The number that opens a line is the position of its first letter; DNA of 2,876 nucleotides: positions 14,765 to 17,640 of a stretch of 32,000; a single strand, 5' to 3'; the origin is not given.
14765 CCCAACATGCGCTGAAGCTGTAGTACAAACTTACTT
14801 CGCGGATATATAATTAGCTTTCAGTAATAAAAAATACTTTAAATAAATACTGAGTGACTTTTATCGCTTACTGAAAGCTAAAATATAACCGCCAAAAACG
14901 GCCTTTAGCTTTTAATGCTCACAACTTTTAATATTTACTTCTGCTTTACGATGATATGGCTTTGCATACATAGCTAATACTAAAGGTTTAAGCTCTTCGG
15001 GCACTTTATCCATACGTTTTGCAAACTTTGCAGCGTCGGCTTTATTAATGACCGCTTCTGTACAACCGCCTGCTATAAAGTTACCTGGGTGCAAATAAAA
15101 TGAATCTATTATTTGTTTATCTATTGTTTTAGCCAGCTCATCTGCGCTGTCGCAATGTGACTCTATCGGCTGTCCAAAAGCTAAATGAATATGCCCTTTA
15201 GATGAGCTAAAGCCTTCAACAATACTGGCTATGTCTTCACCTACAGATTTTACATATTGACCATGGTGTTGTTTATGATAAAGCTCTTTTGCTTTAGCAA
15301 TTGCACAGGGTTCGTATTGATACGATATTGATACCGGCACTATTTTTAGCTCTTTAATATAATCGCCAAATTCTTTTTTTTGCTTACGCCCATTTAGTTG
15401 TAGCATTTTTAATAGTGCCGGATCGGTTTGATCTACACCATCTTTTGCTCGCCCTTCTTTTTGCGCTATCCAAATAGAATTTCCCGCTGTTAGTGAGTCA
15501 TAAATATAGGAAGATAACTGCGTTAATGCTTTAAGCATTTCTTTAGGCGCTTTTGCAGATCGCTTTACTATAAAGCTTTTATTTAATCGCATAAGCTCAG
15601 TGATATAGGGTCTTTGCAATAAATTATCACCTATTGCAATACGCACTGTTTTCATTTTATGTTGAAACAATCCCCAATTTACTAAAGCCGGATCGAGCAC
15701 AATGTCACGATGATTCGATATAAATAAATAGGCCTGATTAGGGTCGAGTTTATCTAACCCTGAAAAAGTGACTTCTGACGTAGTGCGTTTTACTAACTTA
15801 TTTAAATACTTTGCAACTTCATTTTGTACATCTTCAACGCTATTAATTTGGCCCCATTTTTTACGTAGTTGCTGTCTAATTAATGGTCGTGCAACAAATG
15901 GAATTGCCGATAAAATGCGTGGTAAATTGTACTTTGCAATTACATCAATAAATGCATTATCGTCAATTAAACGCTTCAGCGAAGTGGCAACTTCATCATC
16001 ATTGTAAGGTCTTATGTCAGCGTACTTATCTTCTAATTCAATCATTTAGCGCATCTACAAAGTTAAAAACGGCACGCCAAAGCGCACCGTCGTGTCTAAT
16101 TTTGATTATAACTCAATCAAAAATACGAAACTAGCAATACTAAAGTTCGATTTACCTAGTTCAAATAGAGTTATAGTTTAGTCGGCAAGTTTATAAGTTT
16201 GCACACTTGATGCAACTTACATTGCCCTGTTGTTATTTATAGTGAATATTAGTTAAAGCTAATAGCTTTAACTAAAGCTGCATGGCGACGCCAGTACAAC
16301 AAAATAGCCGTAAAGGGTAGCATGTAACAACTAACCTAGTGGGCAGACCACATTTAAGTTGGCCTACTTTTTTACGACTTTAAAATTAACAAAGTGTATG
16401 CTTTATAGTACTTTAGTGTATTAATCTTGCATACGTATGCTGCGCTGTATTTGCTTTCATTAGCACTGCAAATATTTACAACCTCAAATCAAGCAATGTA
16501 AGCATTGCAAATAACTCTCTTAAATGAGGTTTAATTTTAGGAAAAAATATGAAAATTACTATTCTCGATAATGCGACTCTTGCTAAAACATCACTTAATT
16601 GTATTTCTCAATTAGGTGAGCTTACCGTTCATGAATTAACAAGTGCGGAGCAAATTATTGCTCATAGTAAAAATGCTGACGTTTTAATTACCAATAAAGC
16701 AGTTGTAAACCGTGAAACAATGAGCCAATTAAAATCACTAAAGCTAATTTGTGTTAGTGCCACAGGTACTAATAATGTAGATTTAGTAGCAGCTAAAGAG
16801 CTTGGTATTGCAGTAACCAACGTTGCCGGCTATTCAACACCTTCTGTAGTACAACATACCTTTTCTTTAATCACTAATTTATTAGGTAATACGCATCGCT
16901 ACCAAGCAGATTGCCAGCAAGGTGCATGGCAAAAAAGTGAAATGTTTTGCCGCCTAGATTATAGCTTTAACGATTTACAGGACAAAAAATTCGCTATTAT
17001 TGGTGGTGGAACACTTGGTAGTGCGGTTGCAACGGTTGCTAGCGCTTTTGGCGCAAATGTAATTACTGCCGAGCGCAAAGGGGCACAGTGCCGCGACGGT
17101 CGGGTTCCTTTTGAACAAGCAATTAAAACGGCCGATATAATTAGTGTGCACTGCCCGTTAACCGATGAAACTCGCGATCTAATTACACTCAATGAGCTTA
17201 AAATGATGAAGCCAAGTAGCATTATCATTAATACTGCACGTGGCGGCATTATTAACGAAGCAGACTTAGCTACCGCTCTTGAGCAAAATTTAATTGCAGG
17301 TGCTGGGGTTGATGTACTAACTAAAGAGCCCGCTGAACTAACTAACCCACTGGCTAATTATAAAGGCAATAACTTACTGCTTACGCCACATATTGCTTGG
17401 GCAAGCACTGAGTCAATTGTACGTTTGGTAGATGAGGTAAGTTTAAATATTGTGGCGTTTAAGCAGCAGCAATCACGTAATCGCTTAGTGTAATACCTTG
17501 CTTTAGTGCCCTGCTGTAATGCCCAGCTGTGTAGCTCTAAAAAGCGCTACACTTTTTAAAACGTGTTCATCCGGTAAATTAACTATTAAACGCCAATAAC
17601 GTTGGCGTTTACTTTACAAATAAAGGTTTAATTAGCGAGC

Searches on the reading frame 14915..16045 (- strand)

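Call 62: search_protein_families(library=pfam, proteins=[window:14915-16045:-], max_evalue=0.0001)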
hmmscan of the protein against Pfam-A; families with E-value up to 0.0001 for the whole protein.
window:14915-16045:- (377 aa): 1 family
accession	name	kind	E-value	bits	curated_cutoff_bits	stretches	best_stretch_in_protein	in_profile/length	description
PF01553.26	Acyltransferase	-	1.1e-09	38.7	23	1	92-195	2-98/132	Acyltransferase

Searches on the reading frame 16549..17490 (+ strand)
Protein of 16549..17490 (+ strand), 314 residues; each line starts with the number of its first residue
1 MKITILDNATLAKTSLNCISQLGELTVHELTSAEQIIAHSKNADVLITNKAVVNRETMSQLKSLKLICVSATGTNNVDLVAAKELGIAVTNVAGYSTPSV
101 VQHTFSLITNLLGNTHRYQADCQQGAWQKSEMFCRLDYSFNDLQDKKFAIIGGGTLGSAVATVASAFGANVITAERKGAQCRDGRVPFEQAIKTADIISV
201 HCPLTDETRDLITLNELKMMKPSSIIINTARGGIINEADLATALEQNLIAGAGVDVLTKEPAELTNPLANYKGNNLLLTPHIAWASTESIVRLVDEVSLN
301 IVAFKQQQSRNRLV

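Call 62: search_protein_families(library=pfam, proteins=[window:16549-17490:+], max_evalue=0.0001)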
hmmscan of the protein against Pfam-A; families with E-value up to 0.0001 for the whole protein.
window:16549-17490:+ (314 aa): 2 families
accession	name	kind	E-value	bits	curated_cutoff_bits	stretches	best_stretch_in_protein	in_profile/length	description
PF02826.25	2-Hacid_dh_C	-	4.6e-47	160.1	25.1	1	106-283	2-178/178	D-isomer specific 2-hydroxyacid dehydrogenase, NAD binding domain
PF00389.36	2-Hacid_dh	-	6.1e-25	87.9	24.6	1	12-312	8-131/134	D-isomer specific 2-hydroxyacid dehydrogenase, catalytic domain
